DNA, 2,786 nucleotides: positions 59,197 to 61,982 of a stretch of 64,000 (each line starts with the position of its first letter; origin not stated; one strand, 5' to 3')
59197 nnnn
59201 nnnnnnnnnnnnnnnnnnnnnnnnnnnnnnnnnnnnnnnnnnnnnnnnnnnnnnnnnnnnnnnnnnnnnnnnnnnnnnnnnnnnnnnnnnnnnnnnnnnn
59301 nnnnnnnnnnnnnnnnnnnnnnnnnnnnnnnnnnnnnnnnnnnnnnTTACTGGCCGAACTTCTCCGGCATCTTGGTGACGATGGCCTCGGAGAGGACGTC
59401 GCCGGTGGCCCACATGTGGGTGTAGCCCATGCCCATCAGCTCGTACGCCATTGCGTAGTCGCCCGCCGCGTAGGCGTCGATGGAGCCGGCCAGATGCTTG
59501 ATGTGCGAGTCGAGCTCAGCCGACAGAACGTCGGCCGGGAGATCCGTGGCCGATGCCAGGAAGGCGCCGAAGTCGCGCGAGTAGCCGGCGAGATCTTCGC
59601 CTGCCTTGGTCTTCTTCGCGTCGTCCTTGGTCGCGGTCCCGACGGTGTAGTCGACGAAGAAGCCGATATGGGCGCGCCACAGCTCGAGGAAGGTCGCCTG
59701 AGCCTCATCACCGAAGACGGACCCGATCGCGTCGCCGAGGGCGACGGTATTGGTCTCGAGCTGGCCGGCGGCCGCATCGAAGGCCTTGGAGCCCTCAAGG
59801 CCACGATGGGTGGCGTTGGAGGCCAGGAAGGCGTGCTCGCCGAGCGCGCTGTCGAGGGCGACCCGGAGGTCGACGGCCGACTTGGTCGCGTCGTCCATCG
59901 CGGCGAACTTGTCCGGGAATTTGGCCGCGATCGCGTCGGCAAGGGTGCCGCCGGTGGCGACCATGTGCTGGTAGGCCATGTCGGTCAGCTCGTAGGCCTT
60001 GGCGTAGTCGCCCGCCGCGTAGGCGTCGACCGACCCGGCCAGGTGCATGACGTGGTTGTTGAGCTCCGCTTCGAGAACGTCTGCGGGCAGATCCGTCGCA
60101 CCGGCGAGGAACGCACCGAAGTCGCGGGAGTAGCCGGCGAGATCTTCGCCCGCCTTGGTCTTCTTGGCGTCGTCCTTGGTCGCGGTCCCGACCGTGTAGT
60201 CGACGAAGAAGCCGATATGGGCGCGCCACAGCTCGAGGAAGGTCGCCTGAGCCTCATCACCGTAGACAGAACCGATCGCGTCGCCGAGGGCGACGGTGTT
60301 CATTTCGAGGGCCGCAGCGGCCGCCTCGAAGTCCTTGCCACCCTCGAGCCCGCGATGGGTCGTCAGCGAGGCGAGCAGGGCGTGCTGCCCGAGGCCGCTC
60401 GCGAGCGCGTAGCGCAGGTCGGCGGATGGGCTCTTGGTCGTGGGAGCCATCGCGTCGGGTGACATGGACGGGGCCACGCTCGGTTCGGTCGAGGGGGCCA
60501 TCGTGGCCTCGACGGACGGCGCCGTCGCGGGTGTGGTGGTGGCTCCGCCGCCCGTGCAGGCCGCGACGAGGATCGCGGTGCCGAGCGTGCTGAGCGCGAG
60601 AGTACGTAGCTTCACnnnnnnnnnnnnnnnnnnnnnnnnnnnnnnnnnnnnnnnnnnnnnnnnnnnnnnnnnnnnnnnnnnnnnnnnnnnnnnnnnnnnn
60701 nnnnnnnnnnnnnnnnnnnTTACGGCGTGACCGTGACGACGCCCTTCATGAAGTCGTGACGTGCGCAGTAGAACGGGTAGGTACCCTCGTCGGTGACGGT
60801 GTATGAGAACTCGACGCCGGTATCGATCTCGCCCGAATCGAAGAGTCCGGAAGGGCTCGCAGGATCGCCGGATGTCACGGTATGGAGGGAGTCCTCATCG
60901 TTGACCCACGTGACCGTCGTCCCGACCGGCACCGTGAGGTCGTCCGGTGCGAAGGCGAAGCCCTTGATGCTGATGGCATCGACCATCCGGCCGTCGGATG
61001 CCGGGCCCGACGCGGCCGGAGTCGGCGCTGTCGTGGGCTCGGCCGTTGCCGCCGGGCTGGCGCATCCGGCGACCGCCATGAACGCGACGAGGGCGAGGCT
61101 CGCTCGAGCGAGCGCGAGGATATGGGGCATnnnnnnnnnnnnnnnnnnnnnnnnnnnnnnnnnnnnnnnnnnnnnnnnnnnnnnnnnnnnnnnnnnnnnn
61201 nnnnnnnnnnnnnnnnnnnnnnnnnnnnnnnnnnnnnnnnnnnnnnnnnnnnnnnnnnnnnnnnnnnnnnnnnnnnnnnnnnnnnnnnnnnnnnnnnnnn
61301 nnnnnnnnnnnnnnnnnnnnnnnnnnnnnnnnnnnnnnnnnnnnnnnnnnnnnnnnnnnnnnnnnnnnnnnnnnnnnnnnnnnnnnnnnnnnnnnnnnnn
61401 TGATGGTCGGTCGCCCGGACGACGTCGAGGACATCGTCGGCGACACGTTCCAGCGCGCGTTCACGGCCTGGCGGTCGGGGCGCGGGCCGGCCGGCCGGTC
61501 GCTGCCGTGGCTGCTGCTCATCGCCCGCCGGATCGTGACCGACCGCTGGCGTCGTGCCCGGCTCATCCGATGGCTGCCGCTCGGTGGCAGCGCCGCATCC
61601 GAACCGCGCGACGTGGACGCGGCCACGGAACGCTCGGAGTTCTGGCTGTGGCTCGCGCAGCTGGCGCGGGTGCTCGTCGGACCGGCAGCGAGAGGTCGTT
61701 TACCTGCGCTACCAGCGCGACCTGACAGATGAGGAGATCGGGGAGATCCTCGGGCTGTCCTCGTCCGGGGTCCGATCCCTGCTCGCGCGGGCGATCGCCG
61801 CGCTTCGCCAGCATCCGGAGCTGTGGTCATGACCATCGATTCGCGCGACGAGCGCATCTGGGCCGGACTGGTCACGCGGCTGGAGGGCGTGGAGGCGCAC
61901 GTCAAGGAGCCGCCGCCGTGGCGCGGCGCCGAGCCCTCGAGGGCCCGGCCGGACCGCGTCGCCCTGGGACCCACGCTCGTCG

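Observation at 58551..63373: Copper-flavoured lipoprotein cluster divergent from an ECF sigma/anti-sigma pair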

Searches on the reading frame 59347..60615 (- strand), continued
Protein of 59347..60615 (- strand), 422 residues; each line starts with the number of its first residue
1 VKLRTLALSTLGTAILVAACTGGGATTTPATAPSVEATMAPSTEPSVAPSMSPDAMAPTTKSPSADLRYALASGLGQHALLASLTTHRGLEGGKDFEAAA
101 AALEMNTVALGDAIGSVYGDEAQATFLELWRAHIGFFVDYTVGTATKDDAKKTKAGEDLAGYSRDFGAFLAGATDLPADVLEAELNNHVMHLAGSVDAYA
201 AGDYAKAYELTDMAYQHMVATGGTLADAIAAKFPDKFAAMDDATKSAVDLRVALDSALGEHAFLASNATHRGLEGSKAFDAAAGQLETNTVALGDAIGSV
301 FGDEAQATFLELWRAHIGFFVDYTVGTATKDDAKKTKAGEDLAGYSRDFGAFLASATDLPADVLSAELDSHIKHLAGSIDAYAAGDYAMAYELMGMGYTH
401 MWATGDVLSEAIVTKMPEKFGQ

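Call 93: search_protein_families(library=pfam, proteins=[L088:6908-8269:+, L088:6119-6631:-], max_evalue=0.01)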
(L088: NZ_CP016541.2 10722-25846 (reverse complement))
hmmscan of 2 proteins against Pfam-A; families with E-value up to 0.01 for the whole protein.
L088:6908-8269:+ (453 aa): 0 families

L088:6119-6631:- (170 aa): 2 families
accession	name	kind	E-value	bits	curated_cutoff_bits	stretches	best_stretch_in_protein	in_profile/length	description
PF00127.26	Copper-bind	-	3.2e-13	50.4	21.2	2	74-123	47-98/99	Copper binding proteins, plastocyanin/azurin family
PF13473.12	Cupredoxin_1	-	4.8e-06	27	27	0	127-169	17-61/104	Cupredoxin-like domain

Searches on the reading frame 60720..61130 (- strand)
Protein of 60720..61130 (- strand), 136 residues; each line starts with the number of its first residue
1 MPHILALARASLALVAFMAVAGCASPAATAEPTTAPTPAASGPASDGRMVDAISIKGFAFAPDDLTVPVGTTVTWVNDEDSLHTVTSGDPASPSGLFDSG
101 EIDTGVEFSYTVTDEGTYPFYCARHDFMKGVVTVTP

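Call 3: search_protein_families(library=pfam, proteins=[window:60720-61130:-], max_evalue=0.01)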
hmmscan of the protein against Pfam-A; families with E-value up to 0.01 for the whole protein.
window:60720-61130:- (136 aa): 2 families
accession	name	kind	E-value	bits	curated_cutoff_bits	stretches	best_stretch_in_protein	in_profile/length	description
PF00127.26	Copper-bind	-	1.2e-10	42.1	21.2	1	54-134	8-98/99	Copper binding proteins, plastocyanin/azurin family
PF13473.12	Cupredoxin_1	-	1.5e-08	35.1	27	1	46-134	18-104/104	Cupredoxin-like domain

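Call 4: search_protein_families(library=ncbifam, proteins=[window:60720-61130:-], max_evalue=0.01)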
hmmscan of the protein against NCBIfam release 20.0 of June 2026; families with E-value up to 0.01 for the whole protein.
window:60720-61130:- (136 aa): 3 families
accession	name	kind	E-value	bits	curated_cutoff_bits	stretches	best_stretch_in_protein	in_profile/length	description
TIGR02657.1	amicyanin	equivalog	2.9e-09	37.2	110.2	1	58-134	6-82/83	amicyanin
TIGR02656.1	cyanin_plasto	equivalog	1e-07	32.3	87.85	1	59-134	13-98/99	plastocyanin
TIGR03102.1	halo_cynanin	subfamily_domain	3.8e-07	30.1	93.8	1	56-134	35-114/115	halocyanin domain-containing protein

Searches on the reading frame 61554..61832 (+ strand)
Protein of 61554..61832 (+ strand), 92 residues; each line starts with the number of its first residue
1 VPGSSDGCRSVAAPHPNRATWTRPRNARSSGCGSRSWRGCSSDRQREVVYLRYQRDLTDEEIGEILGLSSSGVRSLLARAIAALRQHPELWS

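Call 3: search_protein_families(library=pfam, proteins=[window:61554-61832:+], max_evalue=0.01)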
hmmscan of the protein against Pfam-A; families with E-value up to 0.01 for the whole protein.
window:61554-61832:+ (92 aa): 2 families
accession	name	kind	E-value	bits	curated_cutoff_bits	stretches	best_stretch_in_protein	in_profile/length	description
PF04545.22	Sigma70_r4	-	1.1e-13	50.9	24.1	1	42-86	6-50/50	Sigma-70, region 4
PF08281.18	Sigma70_r4_2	-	1e-09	38.3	25.7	1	43-84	13-54/54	Sigma-70, region 4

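Call 4: search_protein_families(library=ncbifam, proteins=[window:61554-61832:+], max_evalue=0.01)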
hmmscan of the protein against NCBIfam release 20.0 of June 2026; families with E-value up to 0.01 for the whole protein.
window:61554-61832:+ (92 aa): 39 families (the best 25 are shown)
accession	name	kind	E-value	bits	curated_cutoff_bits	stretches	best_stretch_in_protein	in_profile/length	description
TIGR02983.1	SigE-fam_strep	subfamily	2.9e-12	46.8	141.55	1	43-89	113-159/162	SigE family RNA polymerase sigma factor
TIGR02937.1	sigma70-ECF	superfamily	2.6e-10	40.2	42.9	1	42-86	119-163/165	sigma-70 family RNA polymerase sigma factor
TIGR02984.1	Sig-70_plancto1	subfamily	1.8e-07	30.9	183.75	1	43-87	143-187/189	RNA polymerase sigma-70 factor, Planctomycetaceae-specific subfamily 1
NF004113.0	PRK05602.1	equivalog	2.2e-07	30.7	208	1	42-87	155-200/211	RNA polymerase sigma factor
TIGR02952.1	Sig70_famx2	equivalog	3.9e-07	30.1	206.45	1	43-86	125-168/170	ECF subfamily RNA polymerase sigma factor, BldN family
TIGR02479.1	FliA_WhiG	subfamily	8.8e-07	28.9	189.6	1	42-86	177-221/224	FliA/WhiG family RNA polymerase sigma factor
TIGR02980.1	SigBFG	subfamily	2.3e-06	27.4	234.35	1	43-87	181-225/227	SigB/SigF/SigG family RNA polymerase sigma factor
NF009166.1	PRK12513.1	equivalog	1.9e-05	24.5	206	1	43-86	141-184/193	RNA polymerase sigma factor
NF004935.0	PRK06288.1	equivalog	2e-05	24.4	343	1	42-86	216-260/270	RNA polymerase sigma factor WhiG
NF005809.0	PRK07670.1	equivalog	2.4e-05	24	326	1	42-86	204-248/255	FliA/WhiG family RNA polymerase sigma factor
NF058625.1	sigma_PG0214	equivalog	3.7e-05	23.5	130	1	43-86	116-159/170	GFO_1088 family ECF-type sigma factor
NF009176.0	PRK12524.1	equivalog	3.9e-05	23.5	264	1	43-87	139-183/196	RNA polymerase sigma factor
TIGR02985.1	Sig70_bacteroi1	subfamily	4.3e-05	23.8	126.4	1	43-86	117-160/162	RNA polymerase sigma-70 factor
NF009195.0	PRK12543.1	subfamily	5.3e-05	22.8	197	1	43-87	133-177/192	RNA polymerase sigma factor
NF007230.0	PRK09648.1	subfamily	7.7e-05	22.5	209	1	42-87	143-188/195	RNA polymerase sigma factor ShbA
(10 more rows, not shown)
